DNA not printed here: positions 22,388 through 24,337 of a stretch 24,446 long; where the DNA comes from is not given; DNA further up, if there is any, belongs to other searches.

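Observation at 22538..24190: Cytidylyltransferase fused to a radical-SAM-like domain that lacks the canonical CX3CX2C but keeps SPASM-like cysteines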

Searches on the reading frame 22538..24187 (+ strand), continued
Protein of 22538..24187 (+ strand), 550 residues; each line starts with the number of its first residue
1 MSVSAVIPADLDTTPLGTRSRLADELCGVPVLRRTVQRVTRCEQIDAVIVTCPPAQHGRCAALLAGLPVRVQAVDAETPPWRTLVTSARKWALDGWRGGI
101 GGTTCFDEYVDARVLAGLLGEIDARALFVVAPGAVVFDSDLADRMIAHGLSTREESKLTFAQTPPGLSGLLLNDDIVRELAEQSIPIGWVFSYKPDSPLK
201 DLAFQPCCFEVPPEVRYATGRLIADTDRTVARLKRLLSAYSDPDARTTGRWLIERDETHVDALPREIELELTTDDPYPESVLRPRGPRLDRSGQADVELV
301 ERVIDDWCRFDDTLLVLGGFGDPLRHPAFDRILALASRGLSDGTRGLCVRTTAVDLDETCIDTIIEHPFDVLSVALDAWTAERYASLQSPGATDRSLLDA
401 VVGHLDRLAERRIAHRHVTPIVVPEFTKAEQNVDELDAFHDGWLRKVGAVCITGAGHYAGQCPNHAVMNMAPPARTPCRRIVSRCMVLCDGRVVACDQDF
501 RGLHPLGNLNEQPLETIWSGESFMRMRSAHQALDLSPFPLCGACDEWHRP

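Call 20: search_solved_structures(query=A1, max_evalue=1, show_alignments=3)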
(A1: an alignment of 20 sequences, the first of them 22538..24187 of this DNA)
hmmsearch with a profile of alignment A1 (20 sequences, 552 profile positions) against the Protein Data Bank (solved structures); distinct sequences matched with E-value up to 1: 11.
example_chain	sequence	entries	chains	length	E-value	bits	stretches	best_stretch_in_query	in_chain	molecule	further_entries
4m7t_A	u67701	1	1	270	6e-08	35.1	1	475-548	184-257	BtrN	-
4m7s_A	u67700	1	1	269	7e-08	34.9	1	475-548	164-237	BtrN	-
7kmw_A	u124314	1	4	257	0.044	15.7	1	25-83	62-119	2-C-methyl-D-erythritol 4-phosphate cytidylyltransferase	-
6fia_A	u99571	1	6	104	0.086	14.7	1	472-521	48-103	LINE-1 retrotransposable element ORF1 protein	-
4kt7_A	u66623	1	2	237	0.19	13.6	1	16-75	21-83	2-C-methyl-D-erythritol 4-phosphate cytidylyltransferase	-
3gra_A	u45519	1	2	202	0.41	12.5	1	274-338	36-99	Transcriptional regulator, AraC family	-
4xa1_A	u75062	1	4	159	0.66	11.8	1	386-454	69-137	Gp7-MYH7(1173-1238)-EB1 chimera protein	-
3okr_A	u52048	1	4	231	0.72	11.7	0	24-71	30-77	2-C-methyl-D-erythritol 4-phosphate cytidylyltransferase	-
3q7u_A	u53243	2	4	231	0.72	11.7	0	24-71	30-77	2-C-methyl-D-erythritol 4-phosphate cytidyltransferase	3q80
2xwn_A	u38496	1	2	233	0.73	11.7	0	24-71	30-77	2-C-METHYL-D-ERYTHRITOL 4-PHOSPHATE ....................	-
7jfz_A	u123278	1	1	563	0.99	11.2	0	281-343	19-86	Urocanate hydratase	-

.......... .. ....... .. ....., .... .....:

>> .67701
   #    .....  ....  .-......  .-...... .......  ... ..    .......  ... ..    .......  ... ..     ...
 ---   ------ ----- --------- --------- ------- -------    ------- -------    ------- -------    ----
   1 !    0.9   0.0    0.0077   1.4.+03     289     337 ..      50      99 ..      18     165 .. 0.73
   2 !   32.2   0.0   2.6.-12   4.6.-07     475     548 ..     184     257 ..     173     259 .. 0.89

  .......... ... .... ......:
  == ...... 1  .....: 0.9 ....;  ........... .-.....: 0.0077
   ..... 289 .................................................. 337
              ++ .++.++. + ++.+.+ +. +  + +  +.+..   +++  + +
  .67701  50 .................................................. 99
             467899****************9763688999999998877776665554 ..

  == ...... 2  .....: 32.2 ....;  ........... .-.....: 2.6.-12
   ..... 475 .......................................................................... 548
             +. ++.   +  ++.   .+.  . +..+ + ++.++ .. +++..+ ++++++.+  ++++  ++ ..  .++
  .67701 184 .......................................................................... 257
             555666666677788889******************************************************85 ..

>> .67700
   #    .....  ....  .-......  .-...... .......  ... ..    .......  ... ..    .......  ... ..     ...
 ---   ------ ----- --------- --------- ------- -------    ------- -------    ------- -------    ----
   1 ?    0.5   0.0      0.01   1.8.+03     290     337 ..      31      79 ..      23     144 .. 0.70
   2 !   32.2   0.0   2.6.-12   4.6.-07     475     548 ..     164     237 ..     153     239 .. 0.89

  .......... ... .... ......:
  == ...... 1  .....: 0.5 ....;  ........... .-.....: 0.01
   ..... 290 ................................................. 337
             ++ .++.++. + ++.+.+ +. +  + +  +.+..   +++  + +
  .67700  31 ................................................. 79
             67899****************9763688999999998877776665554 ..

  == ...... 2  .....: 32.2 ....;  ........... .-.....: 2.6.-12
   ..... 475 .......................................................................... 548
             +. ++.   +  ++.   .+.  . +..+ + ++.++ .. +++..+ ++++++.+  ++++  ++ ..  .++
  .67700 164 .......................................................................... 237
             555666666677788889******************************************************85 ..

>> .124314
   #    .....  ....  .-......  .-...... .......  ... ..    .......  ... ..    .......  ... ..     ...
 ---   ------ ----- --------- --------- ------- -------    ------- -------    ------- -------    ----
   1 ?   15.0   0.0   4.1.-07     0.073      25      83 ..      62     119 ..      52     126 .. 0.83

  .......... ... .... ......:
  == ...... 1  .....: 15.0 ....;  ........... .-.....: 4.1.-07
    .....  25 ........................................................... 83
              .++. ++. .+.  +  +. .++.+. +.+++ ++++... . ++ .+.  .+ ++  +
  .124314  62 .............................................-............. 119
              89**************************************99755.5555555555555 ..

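Call 22: predict_structure(alignment_id=A1)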
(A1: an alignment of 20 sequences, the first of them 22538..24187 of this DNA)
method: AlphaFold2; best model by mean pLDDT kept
length: 550 residues; sequences in the alignment: 20
mean_pLDDT: 85.4   pTM: 0.87
mean pLDDT of the five models: 85.4, 83.6, 83.1, 82.7, 78.1
residues with pLDDT >= 90: 274; 70-90: 208; 50-70: 46; < 50: 22
segments of 3 or more residues with pLDDT < 50: 98-101, 197-203, 472-475, 547-550
pLDDT, mean of each block of 10 residues (from residue 1): 94 89 96 98 97 97 98 90 85 59 73 93 94 97 95 85 90 93 85 53 66 84 92 96 95 86 90 90 72 90 90 88 95 89 83 93 93 88 90 83 92 91 85 72 53 75 75 55 87 86 91 93 89 83 56
secondary structure, 60 per line:
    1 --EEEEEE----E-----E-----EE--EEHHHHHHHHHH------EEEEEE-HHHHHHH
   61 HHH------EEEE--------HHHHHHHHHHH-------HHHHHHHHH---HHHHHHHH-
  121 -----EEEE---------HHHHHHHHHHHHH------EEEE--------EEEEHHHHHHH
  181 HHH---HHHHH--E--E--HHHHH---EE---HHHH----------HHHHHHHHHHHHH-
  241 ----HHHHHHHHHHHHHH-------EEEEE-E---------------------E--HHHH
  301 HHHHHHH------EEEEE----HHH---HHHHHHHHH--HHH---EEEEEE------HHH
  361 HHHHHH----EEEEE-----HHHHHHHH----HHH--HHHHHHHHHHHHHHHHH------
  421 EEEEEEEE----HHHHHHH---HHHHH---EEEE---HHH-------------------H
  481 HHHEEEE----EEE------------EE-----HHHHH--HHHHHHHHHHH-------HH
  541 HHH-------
elements in order: E3-8 H31-40 E47-52 H54-63 E70-73 H82-92 H100-108 H112-119 E126-129 H139-151 E158-161 E170-173 H174-183 H187-191 H200-204 H213-216 H227-239 H245-258 E266-270 H297-307 E314-318 H329-337 E346-351 H358-366 E371-375 H381-388 H398-414 E421-428 H433-439 H443-447 E451-454 H480-483 E484-487 E492-494 H514-518 H521-531 H539-543

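Call 25: search_protein_families(library=pfam, proteins=[L012:9678-10772:+, L012:10809-12143:+, L012:12163-13662:+, L012:13726-14475:+, L012:4160-5092:+, L012:3033-4064:-, L012:976-2211:-, L012:15470-16549:-, L012:14570-15139:-], max_evalue=0.001)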
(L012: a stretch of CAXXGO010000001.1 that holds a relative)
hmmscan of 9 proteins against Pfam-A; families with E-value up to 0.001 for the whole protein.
L012:9678-10772:+ (365 aa): 1 family
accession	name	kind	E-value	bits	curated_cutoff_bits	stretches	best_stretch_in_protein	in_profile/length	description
PF01966.28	HD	-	1.6e-07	32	22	1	200-322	3-115/116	HD domain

L012:10809-12143:+ (445 aa): 3 families
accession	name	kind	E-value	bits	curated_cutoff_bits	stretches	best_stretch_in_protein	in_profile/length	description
PF02347.22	GDC-P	-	2.2e-130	435.8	26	1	2-441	2-428/429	Glycine cleavage system P-protein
PF01053.26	Cys_Met_Meta_PP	-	1.7e-07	30.6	27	1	129-259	68-193/381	Cys/Met metabolism PLP-dependent enzyme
PF00266.25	Aminotran_5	-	2.2e-07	30.6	21.5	1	134-375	67-299/371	Aminotransferase class-V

L012:12163-13662:+ (500 aa): 5 families
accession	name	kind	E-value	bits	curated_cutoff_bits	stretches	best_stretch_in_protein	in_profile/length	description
PF21478.3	GcvP2_C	-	1.7e-28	99.4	27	1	370-467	2-104/122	Glycine dehydrogenase, C-terminal domain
PF02347.22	GDC-P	-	3.4e-13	49.7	26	1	51-316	29-284/429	Glycine cleavage system P-protein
PF00266.25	Aminotran_5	-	4.6e-07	29.6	21.5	1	196-298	109-209/371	Aminotransferase class-V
PF00155.27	Aminotran_1_2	-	0.0006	19.5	19.7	1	178-263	90-186/361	Aminotransferase class I and II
PF01212.27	Beta_elim_lyase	-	0.00075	19.3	27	0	135-264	35-170/288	Beta-eliminating lyase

L012:13726-14475:+ (250 aa): 2 families
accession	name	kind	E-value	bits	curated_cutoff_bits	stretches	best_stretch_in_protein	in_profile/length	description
PF21948.1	LplA-B_cat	-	1.4e-25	90.8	27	1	18-192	3-156/200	Lipoyl protein ligase A/B catalytic domain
PF03099.24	BPL_LplA_LipB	-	7.9e-12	45.7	21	1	66-183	21-131/133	Biotin/lipoate A/B protein ligase family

L012:4160-5092:+ (311 aa): 1 family
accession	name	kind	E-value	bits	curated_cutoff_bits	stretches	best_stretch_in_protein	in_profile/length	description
PF03279.18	Lip_A_acyltrans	-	4.7e-11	42.8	22.3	1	33-305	23-283/295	Bacterial lipid A biosynthesis acyltransferase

L012:3033-4064:- (344 aa): 1 family
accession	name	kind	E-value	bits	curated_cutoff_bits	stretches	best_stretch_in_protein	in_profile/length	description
PF00753.33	Lactamase_B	-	3.9e-21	76.3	22.7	1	114-287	14-161/196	Metallo-beta-lactamase superfamily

L012:976-2211:- (412 aa): 2 families
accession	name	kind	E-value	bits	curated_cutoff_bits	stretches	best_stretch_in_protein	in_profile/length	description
PF00006.31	ATP-synt_ab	-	3.3e-23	82.9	29.5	1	149-353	2-211/213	ATP synthase alpha/beta family, nucleotide-binding domain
PF07497.18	Rho_RNA_bind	-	4.5e-10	39.6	27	1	43-117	2-72/73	Rho termination factor, RNA-binding domain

L012:15470-16549:- (360 aa): 0 families

L012:14570-15139:- (190 aa): 0 families

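Call 26: fold_search(model_id=the predicted structure, library=pdb)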
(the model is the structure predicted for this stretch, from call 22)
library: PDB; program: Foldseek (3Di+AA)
matches with E <= 10: 1468; with E <= 0.001: 208
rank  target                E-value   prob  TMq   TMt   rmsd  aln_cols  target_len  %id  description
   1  4m7t                  5.1e-10  1.00  0.34  0.71   4.7       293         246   16  Crystal structure of BtrN in complex with AdoMet and 2-DOIA (released 2013-10-02)
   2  5wgg_A                1.8e-08  1.00  0.38  0.47  14.0       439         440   13  Structural Insights into Thioether Bond Formation in the Biosynthesis of Sactipeptides (released 2017-07-26)
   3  5v1t_A                2.2e-08  1.00  0.38  0.46   8.7       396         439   12  Crystal structure of Streptococcus suis SuiB bound to precursor peptide SuiA (released 2017-08-30)
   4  5v1s_A                2.7e-08  1.00  0.33  0.42  10.3       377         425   13  Crystal structure of Streptococcus suis SuiB bound to S-adenosylmethionine (released 2017-08-30)
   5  4cvh                  2.7e-08  1.00  0.26  0.35  20.9       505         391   11  Crystal structure of human isoprenoid synthase domain-containing protein (released 2015-02-04)
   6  5why_A                2.9e-08  1.00  0.35  0.45  13.5       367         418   14  Structural Insights into Thioether Bond Formation in the Biosynthesis of Sactipeptides (released 2017-07-26)
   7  5v1q_B                3.4e-08  1.00  0.33  0.40  12.6       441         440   12  Crystal structure of Streptococcus suis SuiB (released 2017-08-30)
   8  5why_B                4.0e-08  1.00  0.36  0.46  10.3       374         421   14  Structural Insights into Thioether Bond Formation in the Biosynthesis of Sactipeptides (released 2017-07-26)
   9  4m7s                  4.5e-08  1.00  0.29  0.70   4.7       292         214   15  Crystal structure of SeMet BtrN in an OPEN conformation (released 2013-10-02)
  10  6efn                  5.6e-08  1.00  0.36  0.50   7.4       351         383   14  Structure of a RiPP maturase, SkfB (released 2018-10-24)
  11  5v1q_A                6.2e-08  1.00  0.31  0.39   9.7       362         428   12  Crystal structure of Streptococcus suis SuiB (released 2017-08-30)
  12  8hzv_B                1.7e-07  1.00  0.34  0.38   9.0       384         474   15  The crystal structure of a Radical SAM Enzyme DesII (released 2024-07-10)
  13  1h6j_A                3.2e-07  1.00  0.28  0.61   5.9       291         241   10  The three-dimensional structure of capsule-specific CMP:2-keto-3-deoxy-manno-octonic acid synthetase from Escherichia  (released 2001-07-12)
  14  8hzv_D                3.5e-07  1.00  0.35  0.40  12.3       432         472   13  The crystal structure of a Radical SAM Enzyme DesII (released 2024-07-10)
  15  2xwn_B                4.2e-07  1.00  0.27  0.60   7.1       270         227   11  Crystal structure of IspD from Mycobacterium tuberculosis in complex with CTP and Mg (released 2011-04-27)
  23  6oew_A                7.8e-07  1.00  0.32  0.68   4.6       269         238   15  Structure of a Cytidylyltransferase from Leptospira borgpetersenii serovar Hardjo-bovis (strain JB197) (released 2019-04-17)
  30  6oew_B                2.7e-06  1.00  0.33  0.70   4.6       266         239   15  Structure of a Cytidylyltransferase from Leptospira borgpetersenii serovar Hardjo-bovis (strain JB197) (released 2019-04-17)
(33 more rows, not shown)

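Call 32: search_protein_representatives(alignment_id=A1)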
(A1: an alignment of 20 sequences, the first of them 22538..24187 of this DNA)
Query: 20 sequences, 552 profile positions. Proteins with E-value up to 0.001 (for the whole library): 12448; up to 1e-10: 4178; up to 1e-30: 551. The best 150 are listed.
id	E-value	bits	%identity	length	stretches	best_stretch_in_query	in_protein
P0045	8.8e-281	948.9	-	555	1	1-552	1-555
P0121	1.0e-215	734.1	-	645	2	2-539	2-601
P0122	6.4e-215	731.5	-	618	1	2-552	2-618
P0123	3.4e-205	699.4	-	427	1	128-552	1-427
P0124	1.8e-203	693.7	-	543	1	1-552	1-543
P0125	2.5e-202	689.9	-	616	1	3-552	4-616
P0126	5.4e-202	688.8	-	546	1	1-552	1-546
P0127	7.1e-197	671.9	-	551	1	1-552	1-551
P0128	2.2e-193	660.4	-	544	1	1-551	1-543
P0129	9.1e-186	635.3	-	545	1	1-552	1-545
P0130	7.6e-179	612.4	-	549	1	1-552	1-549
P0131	1.5e-175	601.6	-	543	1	1-552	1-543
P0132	1.9e-173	594.6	-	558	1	1-552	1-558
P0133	1.1e-169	582.2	-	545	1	1-552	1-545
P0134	5.9e-163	560.0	-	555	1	1-552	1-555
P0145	5.1e-131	454.6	-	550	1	4-551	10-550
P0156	3.6e-120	418.7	-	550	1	3-551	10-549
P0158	1.3e-119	416.9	-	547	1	5-551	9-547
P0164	1.2e-112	393.9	-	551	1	2-550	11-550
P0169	3.7e-107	375.8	-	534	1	2-551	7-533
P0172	9.7e-105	367.8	-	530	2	2-382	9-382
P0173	1.1e-102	361.0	-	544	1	1-550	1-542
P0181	7.3e-97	341.8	-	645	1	23-551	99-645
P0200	1.2e-90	321.3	-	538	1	1-550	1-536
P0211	9.6e-86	305.1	-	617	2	3-455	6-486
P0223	5.2e-83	296.1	-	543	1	1-549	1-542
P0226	3.4e-80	286.8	-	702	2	2-395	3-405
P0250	1.2e-72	261.9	-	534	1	1-549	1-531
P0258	4.6e-71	256.7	-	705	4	259-551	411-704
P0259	1.5e-70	255.0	-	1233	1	3-521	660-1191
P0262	9.6e-70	252.3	-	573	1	1-552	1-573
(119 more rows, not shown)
